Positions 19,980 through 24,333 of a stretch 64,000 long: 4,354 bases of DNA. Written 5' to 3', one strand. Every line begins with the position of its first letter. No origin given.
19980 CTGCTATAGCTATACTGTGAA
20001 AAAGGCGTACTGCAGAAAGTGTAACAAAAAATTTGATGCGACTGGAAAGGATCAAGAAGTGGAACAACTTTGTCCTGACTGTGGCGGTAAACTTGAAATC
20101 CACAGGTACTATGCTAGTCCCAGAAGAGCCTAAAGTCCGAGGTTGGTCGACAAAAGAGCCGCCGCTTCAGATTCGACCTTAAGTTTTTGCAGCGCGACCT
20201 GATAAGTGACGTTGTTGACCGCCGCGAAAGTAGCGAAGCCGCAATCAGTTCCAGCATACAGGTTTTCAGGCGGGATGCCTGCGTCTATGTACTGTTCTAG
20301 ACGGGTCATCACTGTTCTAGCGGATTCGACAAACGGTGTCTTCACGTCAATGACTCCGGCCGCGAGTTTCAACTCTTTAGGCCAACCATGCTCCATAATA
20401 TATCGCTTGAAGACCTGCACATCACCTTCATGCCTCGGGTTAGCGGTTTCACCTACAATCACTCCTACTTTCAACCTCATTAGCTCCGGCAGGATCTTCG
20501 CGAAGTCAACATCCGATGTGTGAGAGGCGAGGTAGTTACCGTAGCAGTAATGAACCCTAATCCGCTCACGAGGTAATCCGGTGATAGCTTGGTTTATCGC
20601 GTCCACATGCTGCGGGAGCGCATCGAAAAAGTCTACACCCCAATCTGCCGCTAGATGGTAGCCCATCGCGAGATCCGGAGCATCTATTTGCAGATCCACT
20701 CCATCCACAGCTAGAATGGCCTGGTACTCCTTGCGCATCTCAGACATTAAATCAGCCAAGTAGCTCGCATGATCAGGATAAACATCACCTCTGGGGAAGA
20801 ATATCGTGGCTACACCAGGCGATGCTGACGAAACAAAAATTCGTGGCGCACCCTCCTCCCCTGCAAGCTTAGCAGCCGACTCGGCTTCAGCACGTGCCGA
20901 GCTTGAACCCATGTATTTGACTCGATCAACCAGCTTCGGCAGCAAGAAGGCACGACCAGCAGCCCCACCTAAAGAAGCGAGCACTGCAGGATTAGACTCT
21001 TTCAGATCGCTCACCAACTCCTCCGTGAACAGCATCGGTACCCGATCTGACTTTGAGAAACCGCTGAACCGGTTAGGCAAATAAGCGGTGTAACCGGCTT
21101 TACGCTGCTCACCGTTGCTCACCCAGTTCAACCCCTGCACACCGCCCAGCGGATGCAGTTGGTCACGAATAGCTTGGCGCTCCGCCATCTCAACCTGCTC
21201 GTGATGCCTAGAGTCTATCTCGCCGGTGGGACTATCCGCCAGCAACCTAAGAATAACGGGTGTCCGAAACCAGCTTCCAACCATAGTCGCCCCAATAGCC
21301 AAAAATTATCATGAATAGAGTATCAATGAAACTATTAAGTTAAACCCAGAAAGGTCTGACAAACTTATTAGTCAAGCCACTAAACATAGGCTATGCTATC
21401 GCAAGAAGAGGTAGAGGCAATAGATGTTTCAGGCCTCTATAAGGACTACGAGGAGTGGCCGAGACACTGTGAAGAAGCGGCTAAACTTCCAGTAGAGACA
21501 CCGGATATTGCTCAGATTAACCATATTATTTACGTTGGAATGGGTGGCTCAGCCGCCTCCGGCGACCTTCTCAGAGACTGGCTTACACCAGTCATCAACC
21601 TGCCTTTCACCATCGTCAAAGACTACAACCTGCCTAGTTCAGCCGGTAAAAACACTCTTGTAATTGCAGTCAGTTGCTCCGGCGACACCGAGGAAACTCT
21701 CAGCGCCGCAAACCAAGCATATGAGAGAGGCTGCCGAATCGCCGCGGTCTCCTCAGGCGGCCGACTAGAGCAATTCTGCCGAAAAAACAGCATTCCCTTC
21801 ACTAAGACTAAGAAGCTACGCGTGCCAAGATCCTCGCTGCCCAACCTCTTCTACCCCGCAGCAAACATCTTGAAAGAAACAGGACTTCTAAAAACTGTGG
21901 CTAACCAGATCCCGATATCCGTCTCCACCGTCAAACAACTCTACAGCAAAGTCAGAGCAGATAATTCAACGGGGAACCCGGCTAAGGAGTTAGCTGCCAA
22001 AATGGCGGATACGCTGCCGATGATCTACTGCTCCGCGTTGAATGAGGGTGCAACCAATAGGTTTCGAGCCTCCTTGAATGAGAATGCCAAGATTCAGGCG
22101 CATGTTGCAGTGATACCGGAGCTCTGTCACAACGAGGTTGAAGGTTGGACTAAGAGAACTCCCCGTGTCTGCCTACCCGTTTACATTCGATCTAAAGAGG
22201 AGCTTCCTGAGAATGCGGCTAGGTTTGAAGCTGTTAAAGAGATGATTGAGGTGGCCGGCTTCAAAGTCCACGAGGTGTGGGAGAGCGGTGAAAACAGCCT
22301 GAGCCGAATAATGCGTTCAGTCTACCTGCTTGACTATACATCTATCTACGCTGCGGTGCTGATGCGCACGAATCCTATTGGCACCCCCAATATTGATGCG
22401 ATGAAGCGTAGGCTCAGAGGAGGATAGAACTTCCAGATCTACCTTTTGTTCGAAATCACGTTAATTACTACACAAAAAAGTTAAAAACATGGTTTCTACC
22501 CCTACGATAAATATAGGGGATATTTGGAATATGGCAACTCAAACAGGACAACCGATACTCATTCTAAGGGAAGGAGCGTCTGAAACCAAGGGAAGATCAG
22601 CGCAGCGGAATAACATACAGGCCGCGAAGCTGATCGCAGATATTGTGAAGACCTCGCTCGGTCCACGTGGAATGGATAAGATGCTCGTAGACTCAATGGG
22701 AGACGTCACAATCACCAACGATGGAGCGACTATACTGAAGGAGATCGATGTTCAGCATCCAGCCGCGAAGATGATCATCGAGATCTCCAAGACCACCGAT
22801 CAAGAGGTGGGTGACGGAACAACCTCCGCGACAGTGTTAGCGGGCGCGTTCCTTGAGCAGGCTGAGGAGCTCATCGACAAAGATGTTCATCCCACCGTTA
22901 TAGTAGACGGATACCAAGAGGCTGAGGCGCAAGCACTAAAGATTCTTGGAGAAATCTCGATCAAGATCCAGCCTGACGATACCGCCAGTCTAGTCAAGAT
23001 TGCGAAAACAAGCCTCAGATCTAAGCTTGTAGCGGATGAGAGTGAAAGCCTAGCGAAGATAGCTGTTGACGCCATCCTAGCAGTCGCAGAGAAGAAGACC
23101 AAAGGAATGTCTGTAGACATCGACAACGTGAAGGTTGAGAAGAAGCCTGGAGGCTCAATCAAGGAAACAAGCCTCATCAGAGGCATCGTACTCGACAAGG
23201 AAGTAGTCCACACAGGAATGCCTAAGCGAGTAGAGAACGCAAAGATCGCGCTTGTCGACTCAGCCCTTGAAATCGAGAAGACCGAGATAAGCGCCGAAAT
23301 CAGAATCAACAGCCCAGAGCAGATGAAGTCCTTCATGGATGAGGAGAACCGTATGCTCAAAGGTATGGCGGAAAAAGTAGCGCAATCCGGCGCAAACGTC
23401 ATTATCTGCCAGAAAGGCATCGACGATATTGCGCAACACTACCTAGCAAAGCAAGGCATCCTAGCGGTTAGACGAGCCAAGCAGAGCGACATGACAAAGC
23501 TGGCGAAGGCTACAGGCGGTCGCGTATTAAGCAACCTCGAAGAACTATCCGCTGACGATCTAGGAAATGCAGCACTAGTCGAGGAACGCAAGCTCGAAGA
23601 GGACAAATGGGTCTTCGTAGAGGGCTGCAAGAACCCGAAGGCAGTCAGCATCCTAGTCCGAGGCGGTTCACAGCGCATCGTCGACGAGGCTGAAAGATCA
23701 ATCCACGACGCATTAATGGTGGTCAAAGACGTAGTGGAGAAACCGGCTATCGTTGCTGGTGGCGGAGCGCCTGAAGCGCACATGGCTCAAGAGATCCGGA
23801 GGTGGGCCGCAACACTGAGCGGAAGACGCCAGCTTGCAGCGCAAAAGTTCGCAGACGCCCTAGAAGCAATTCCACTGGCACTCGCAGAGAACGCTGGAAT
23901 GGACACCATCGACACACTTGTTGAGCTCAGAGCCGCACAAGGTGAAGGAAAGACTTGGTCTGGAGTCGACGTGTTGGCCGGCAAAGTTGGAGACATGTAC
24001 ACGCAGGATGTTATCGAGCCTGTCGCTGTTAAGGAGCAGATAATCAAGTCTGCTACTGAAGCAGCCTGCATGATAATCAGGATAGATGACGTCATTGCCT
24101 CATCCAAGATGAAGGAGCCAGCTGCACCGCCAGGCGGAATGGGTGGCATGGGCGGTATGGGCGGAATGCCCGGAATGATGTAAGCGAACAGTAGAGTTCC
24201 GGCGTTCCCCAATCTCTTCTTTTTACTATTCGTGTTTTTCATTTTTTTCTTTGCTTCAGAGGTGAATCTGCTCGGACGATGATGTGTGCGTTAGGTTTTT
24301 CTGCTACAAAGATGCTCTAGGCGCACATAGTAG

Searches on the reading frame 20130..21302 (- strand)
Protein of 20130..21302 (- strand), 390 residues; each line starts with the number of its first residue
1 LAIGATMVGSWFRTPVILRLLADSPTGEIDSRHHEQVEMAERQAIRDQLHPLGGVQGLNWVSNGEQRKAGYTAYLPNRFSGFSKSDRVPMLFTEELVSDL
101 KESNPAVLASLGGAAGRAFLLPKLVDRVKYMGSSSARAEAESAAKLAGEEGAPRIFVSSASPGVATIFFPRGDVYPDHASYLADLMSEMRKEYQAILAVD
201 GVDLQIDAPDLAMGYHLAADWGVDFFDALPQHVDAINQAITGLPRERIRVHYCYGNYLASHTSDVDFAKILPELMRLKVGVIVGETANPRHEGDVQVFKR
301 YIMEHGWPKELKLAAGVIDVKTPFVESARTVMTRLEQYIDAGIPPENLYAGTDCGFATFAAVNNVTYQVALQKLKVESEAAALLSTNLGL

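Call 34: search_protein_families(library=pfam, proteins=[window:20130-21302:-])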
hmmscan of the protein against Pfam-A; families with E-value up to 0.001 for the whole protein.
window:20130-21302:- (390 aa): 1 family
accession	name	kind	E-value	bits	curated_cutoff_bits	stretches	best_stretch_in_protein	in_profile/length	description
PF01717.24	Meth_synt_2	-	5.9e-10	39.4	21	1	180-360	147-307/324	Cobalamin-independent synthase, Catalytic domain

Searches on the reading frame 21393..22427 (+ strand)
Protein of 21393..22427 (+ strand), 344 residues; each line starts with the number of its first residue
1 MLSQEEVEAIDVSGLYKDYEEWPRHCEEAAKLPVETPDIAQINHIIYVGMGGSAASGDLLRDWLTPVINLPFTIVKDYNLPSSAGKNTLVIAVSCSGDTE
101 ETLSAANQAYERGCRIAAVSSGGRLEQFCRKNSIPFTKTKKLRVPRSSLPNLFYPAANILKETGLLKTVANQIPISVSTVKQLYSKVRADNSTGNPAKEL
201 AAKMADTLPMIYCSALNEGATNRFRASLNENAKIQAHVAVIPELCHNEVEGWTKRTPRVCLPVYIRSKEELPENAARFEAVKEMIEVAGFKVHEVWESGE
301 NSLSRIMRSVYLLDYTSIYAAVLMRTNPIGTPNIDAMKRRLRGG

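Call 34: search_protein_families(library=pfam, proteins=[window:21393-22427:+])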
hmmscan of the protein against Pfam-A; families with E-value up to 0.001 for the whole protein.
window:21393-22427:+ (344 aa): 2 families
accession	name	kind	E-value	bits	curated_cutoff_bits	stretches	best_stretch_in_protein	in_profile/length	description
PF10432.14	bact-PGI_C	-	4.4e-40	137.5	24.5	1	195-341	3-151/151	Bacterial phospho-glucose isomerase C-terminal SIS domain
PF01380.27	SIS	-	4.7e-08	33.3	25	1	39-119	2-86/131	SIS domain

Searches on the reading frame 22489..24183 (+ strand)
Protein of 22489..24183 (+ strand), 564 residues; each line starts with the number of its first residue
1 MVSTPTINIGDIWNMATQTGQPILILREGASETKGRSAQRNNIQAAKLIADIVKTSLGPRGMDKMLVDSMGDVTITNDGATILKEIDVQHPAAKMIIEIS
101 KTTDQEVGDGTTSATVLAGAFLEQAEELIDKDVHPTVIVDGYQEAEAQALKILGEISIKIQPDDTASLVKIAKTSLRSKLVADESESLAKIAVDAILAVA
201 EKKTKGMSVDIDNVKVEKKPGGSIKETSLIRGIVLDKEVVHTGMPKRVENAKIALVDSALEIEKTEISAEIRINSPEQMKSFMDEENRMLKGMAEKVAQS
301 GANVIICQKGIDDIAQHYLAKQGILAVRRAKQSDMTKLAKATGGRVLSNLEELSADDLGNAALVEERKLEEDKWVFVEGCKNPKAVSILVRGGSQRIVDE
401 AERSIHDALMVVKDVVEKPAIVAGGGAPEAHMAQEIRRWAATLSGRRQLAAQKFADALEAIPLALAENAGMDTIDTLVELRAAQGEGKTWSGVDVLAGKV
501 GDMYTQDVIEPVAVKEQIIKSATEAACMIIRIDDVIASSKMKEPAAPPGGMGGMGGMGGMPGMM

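Call 34: search_protein_families(library=pfam, proteins=[window:22489-24183:+])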
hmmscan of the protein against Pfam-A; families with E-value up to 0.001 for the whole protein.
window:22489-24183:+ (564 aa): 1 family
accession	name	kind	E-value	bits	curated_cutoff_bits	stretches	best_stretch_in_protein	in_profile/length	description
PF00118.29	Cpn60_TCP1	-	3.2e-190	633.4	34.3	1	49-538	1-488/490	TCP-1/cpn60 chaperonin family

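Call 57: list_cluster_members(proteins=[window:22489-24183:+, window:26387-27754:+, window:50250-50750:+, window:44338-45255:-, window:57766-58662:-, window:24729-26360:+])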
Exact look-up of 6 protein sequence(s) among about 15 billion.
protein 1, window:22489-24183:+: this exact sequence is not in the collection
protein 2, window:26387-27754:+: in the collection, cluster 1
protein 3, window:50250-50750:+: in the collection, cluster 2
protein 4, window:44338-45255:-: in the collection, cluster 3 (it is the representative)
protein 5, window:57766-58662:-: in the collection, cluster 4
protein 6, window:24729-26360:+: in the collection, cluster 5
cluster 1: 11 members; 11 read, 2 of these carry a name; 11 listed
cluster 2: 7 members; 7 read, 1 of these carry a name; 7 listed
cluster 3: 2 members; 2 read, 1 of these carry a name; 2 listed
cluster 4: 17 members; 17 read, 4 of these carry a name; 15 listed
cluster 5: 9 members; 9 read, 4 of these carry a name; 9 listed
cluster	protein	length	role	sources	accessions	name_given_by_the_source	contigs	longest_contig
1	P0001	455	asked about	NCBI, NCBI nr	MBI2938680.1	MAG: NAD-dependent succinate-semialdehyde dehydrogenase [Thaumarchaeota archaeon] | NAD-dependent succinate-semialdehyde dehydrogenase [Nitrososphaerota archaeon]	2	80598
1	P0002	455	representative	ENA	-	-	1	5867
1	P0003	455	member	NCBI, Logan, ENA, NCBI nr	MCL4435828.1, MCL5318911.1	MAG: NAD-dependent succinate-semialdehyde dehydrogenase [Thaumarchaeota archaeon] | NAD-dependent succinate-semialdehyde dehydrogenase [Nitrososphaerota archaeon]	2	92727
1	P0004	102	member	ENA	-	-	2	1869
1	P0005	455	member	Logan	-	-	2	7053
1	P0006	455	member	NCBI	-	-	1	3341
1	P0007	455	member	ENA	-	-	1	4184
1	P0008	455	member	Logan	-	-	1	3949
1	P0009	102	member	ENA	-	-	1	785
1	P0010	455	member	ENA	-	-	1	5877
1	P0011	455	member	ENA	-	-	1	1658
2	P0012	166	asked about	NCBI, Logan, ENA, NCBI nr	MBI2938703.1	MAG: 3-isopropylmalate dehydratase small subunit [Thaumarchaeota archaeon] | 3-isopropylmalate dehydratase small subunit [Nitrososphaerota archaeon]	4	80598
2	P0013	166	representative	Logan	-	-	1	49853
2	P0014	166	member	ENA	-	-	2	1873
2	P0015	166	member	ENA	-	-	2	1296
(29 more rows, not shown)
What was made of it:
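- Checked: Its partner 50250-50750 is named 3-isopropylmalate dehydratase small subunit by NCBI (call 57).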
